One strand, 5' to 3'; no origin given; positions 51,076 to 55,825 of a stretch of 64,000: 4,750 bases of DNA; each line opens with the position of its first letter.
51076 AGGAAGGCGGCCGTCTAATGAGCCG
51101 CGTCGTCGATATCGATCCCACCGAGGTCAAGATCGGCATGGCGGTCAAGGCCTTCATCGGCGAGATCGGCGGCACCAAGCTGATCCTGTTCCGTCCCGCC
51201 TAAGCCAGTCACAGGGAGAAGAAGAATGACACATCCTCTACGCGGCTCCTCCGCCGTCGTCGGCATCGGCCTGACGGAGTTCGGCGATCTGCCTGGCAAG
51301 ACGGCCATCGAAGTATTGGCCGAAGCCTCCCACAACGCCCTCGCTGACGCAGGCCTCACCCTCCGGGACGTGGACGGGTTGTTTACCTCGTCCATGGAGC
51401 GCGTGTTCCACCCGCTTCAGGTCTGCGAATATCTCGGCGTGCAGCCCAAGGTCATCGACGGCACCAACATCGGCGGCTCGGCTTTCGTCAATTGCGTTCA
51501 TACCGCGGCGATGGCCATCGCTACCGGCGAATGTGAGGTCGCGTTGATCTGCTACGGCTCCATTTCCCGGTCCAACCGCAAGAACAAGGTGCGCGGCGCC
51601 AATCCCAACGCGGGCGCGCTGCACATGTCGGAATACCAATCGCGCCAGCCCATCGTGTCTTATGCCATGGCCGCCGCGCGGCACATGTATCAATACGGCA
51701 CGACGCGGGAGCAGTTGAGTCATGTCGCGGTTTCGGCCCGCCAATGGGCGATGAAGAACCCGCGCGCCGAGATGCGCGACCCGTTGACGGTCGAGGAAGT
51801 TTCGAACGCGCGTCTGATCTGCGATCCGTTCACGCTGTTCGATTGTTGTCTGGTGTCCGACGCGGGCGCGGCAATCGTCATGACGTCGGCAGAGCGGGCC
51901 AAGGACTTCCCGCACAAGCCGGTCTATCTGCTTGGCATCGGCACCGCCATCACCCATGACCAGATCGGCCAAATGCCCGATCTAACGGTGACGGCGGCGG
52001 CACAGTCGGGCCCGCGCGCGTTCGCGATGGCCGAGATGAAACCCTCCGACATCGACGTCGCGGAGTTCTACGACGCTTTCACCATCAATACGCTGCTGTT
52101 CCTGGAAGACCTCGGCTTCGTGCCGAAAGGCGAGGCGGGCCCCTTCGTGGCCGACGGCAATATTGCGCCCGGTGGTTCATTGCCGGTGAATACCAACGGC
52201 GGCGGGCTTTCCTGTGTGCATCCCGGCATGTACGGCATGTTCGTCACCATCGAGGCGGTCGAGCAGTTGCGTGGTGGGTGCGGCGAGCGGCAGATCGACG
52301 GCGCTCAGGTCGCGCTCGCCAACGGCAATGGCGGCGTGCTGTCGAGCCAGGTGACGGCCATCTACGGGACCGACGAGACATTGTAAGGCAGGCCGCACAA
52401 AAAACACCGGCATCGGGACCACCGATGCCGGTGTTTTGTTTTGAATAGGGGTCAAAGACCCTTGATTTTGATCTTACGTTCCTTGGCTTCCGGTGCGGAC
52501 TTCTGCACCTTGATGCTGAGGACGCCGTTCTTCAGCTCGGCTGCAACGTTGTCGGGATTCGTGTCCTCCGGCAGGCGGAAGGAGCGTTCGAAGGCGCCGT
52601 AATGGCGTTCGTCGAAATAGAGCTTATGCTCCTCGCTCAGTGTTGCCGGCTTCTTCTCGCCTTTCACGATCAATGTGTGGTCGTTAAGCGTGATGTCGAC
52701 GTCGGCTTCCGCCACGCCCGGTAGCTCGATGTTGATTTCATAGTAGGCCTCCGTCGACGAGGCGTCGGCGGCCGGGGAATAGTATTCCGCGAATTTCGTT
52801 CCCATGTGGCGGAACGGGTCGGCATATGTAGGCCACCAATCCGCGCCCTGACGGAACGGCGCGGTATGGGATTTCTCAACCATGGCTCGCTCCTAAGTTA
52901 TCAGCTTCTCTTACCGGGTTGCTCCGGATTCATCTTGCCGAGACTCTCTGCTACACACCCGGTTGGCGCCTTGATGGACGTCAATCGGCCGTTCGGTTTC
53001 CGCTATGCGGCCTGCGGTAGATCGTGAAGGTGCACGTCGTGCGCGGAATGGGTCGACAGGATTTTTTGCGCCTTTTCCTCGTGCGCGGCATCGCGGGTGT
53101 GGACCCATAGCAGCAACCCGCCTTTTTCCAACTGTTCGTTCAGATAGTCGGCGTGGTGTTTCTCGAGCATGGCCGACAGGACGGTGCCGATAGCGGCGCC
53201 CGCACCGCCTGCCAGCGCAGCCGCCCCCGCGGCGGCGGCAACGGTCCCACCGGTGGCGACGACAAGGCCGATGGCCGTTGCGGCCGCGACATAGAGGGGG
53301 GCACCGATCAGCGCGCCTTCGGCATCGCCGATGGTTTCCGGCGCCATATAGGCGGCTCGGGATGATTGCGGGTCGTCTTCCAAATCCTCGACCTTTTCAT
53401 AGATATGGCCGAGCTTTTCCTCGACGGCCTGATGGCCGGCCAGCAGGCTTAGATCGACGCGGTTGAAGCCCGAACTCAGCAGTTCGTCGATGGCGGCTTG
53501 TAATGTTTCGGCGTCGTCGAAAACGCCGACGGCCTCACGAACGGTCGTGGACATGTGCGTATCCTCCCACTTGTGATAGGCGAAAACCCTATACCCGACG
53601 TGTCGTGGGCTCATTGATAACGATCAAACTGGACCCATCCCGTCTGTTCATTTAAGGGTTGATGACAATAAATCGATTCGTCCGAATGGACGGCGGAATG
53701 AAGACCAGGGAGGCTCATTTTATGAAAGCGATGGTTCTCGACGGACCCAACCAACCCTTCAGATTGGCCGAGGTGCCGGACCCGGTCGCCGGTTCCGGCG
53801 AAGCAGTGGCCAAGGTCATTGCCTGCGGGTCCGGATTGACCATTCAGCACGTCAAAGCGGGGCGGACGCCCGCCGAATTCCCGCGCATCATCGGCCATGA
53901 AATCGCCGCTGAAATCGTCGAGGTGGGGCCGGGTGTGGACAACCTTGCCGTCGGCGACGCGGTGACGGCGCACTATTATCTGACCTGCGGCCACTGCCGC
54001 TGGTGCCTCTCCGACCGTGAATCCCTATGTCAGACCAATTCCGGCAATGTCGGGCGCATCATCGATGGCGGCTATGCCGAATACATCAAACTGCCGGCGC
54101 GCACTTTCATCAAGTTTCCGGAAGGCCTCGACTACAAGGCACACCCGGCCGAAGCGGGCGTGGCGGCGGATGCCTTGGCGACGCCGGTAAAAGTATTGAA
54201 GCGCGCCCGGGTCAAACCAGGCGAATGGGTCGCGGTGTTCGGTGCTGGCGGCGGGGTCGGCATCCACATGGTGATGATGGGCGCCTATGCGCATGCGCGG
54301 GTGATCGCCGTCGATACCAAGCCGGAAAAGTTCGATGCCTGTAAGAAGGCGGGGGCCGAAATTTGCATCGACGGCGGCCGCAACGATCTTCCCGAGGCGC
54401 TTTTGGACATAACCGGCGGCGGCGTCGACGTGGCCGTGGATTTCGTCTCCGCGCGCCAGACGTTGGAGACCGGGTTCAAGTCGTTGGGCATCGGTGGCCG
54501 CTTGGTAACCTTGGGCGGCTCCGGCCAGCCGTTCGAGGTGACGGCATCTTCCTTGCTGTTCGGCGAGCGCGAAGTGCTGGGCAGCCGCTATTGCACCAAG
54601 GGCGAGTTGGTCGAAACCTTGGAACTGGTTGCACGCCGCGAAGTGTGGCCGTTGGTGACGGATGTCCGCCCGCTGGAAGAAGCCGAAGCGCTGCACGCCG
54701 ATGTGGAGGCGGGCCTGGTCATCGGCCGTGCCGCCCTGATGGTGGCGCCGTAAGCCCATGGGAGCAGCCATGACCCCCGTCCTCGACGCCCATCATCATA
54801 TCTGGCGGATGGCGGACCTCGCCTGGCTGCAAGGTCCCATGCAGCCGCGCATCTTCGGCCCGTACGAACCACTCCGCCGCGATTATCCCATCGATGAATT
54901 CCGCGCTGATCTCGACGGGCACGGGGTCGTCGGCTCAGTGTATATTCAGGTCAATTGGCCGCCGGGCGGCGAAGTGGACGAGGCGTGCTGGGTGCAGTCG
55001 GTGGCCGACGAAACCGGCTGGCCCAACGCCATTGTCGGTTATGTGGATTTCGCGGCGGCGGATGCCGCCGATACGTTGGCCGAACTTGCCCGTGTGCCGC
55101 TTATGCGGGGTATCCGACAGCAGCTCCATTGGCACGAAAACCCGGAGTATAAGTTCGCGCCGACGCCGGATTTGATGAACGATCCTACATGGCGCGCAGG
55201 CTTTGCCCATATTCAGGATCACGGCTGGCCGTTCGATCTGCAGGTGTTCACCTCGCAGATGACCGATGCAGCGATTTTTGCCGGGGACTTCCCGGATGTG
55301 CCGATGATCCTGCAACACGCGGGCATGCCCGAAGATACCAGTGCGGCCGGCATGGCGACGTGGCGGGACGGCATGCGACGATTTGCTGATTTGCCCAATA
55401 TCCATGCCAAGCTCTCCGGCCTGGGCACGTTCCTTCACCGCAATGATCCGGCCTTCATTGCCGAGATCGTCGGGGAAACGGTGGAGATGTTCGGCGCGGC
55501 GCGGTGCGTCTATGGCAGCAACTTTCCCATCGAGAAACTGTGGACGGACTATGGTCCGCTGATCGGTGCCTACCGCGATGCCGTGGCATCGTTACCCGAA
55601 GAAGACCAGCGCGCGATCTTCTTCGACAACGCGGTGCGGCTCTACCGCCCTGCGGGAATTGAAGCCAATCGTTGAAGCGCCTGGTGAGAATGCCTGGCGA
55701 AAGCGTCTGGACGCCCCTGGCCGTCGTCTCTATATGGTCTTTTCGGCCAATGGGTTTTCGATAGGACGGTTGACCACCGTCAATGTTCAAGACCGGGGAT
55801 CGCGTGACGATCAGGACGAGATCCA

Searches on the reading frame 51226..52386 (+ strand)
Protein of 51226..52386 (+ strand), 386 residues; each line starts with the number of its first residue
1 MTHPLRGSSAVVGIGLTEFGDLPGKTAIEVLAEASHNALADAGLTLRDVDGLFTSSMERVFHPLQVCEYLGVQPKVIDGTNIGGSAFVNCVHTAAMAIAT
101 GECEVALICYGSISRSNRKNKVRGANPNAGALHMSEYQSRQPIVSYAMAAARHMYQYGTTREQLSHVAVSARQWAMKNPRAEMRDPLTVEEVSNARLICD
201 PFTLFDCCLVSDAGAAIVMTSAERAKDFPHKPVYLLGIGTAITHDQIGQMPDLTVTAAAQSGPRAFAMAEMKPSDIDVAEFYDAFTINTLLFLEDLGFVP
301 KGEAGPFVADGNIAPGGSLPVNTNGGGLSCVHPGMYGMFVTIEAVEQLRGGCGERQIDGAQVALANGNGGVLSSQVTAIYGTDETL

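Call 71: search_protein_families(library=pfam, proteins=[window:51226-52386:+], max_evalue=0.00001)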
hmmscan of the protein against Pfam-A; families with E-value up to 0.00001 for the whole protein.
window:51226-52386:+ (386 aa): 3 families
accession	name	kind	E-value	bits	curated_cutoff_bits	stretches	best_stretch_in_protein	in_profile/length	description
PF22691.2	Thiolase_C_1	-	5.8e-68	227.6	28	1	239-382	1-144/144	Thiolase C-terminal domain-like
PF02803.24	Thiolase_C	-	2.4e-07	30.8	27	0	244-353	10-102/123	Thiolase, C-terminal domain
PF00108.29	Thiolase_N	-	5.2e-07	29.7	26.4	1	10-185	2-195/260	Thiolase, N-terminal domain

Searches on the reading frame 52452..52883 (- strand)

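Call 80: search_protein_families(library=pfam, proteins=[window:52452-52883:-], max_evalue=0.01)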
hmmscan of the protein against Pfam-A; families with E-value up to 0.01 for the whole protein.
window:52452-52883:- (143 aa): 2 families
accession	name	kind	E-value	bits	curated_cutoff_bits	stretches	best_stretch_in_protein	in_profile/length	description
PF00011.27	HSP20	-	2.9e-25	88.8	20.8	1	42-141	3-102/102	Hsp20/alpha crystallin family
PF17886.7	ArsA_HSP20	-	1.8e-06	27.9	22.5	1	48-125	4-62/63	HSP20-like domain found in ArsA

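Call 81: search_protein_families(library=ncbifam, proteins=[window:52452-52883:-], max_evalue=0.001)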
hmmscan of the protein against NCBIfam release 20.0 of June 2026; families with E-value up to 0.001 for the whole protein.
window:52452-52883:- (143 aa): 5 families
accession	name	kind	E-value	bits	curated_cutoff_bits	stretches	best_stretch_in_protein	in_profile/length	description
NF042420.1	Hsp18_Clos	equivalog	6e-15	55.6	195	1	39-141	45-147/147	heat shock protein Hsp18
NF041799.1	Hsp14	equivalog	1e-13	51.3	100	1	24-140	6-117/118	archaeal heat shock protein Hsp14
NF041800.1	Hsp20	equivalog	1.8e-13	50.4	140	1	31-140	68-161/162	archaeal heat shock protein Hsp20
NF008013.0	PRK10743.1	equivalog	1.5e-11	44.6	212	1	41-141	40-137/137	small heat shock chaperone IbpA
NF008618.0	PRK11597.1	equivalog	4.8e-08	33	207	1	37-135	34-128/142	small heat shock chaperone IbpB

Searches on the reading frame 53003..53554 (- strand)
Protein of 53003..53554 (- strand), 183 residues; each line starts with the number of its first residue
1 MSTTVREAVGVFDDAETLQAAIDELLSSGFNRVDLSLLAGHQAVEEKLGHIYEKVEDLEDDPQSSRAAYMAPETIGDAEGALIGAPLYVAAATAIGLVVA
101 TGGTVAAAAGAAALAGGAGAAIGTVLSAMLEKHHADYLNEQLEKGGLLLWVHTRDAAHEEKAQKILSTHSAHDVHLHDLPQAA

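Call 71: search_protein_families(library=pfam, proteins=[window:53003-53554:-], max_evalue=0.00001)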
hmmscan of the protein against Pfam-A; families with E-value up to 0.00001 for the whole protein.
window:53003-53554:- (183 aa): 0 families

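Call 80: search_protein_families(library=pfam, proteins=[window:53003-53554:-], max_evalue=0.01)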
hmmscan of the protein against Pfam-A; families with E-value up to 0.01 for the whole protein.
window:53003-53554:- (183 aa): 2 families
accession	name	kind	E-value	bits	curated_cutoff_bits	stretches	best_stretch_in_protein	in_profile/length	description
PF11821.13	ActD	-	0.00012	22.3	25.7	0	115-175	103-169/170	Alternative complex III, ActD subunit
PF11181.13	YflT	-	0.0016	19.3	26.2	0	8-40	2-34/99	Heat induced stress protein YflT domain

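Call 81: search_protein_families(library=ncbifam, proteins=[window:53003-53554:-], max_evalue=0.001)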
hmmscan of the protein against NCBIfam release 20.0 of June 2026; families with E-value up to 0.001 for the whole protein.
window:53003-53554:- (183 aa): 1 family
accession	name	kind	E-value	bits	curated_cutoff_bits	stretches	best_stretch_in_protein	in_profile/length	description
NF051447.1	HblD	equivalog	0.00085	18.4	650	1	37-148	205-309/409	hemolysin BL lytic component L1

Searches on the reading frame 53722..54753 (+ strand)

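Call 71: search_protein_families(library=pfam, proteins=[window:53722-54753:+], max_evalue=0.00001)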
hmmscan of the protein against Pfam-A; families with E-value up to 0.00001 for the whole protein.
window:53722-54753:+ (343 aa): 3 families
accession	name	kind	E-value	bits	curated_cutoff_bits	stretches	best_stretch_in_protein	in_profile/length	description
PF00107.32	ADH_zinc_N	-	1.1e-24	87.3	31.8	1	178-304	1-128/129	Zinc-binding dehydrogenase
PF08240.17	ADH_N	-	3.5e-21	75.9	23.5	1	26-134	3-104/104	Alcohol dehydrogenase GroES-like domain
PF13602.12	ADH_zinc_N_2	-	1.7e-08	35.9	27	1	211-336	2-131/134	Zinc-binding dehydrogenase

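Call 81: search_protein_families(library=ncbifam, proteins=[window:53722-54753:+], max_evalue=0.001)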
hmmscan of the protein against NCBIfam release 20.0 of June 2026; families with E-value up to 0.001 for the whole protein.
window:53722-54753:+ (343 aa): 25 families
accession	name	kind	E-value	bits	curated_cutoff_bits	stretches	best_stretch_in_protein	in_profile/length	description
NF010344.0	PRK13771.1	subfamily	4.5e-53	180.4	349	1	1-336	1-328/334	putative alcohol dehydrogenase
NF006940.0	PRK09422.1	equivalog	1e-49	169.3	344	1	1-339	1-333/338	alcohol dehydrogenase AdhP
NF041172.1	AcrlCoa_red_Thmprot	equivalog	1e-42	146.3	500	1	1-324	1-317/334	acryloyl-CoA reductase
NF041097.1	keto_inos_dh_IolM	equivalog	1.1e-34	119.8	450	1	13-322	40-371/389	scyllo-inosose 3-dehydrogenase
NF003808.0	PRK05396.1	equivalog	2.8e-34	118.5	380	1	1-284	1-282/341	L-threonine 3-dehydrogenase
TIGR02824.1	quinone_pig3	subfamily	3.5e-33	115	296.8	2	113-339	89-323/325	putative NAD(P)H quinone oxidoreductase, PIG3 family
TIGR00692.1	tdh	equivalog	6.2e-33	114.2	458.35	1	12-267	10-263/340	L-threonine 3-dehydrogenase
NF007489.0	PRK10083.1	equivalog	1.8e-31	109.4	376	1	1-290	1-284/339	Zn-dependent oxidoreductase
TIGR03201.1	dearomat_had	equivalog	6e-31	107.8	338.65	1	7-338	5-346/349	6-hydroxycyclohex-1-ene-1-carbonyl-CoA dehydrogenase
TIGR02818.1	adh_III_F_hyde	equivalog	4e-30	105.1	543.95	2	2-111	3-113/368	S-(hydroxymethyl)glutathione dehydrogenase/class III alcohol dehydrogenase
NF047908.1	AldhRedAhr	equivalog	2.3e-29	102.4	470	1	34-331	40-325/335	NADPH-dependent aldehyde reductase Ahr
TIGR03451.1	mycoS_dep_FDH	equivalog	1.7e-27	96.2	512.9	1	3-266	4-277/358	S-(hydroxymethyl)mycothiol dehydrogenase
TIGR02822.1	adh_fam_2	subfamily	7.6e-27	94.2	283.5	1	12-339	14-328/329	zinc-binding alcohol dehydrogenase family protein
TIGR03989.1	Rxyl_3153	subfamily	4.2e-26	92.1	440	2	2-105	3-107/370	NDMA-dependent alcohol dehydrogenase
TIGR03366.1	HpnZ_proposed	hypoth_equivalog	2.8e-24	85.9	328.1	1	26-267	6-255/315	putative phosphonate catabolism associated alcohol dehydrogenase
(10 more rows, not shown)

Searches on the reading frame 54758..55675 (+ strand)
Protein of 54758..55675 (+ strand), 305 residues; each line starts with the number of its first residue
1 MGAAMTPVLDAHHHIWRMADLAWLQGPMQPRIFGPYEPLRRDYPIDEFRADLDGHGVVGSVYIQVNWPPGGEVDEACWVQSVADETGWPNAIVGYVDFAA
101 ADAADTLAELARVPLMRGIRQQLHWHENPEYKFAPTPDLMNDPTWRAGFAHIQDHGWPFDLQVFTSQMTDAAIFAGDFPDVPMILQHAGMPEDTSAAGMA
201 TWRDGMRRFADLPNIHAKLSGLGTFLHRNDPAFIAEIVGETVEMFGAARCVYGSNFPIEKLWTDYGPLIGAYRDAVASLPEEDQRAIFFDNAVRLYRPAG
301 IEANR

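Call 68: find_encoding_contigs(protein=window:54758-55675:+, flank=10000, max_places=1)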
Protein window:54758-55675:+ (305 aa): no gene with exactly this product is on record in the collection.

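Call 71: search_protein_families(library=pfam, proteins=[window:54758-55675:+], max_evalue=0.00001)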
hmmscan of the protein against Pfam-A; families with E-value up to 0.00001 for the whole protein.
window:54758-55675:+ (305 aa): 1 family
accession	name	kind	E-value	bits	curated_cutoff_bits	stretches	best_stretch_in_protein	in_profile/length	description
PF04909.20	Amidohydro_2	-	9.8e-43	147.4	26.4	1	10-297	2-288/289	Amidohydrolase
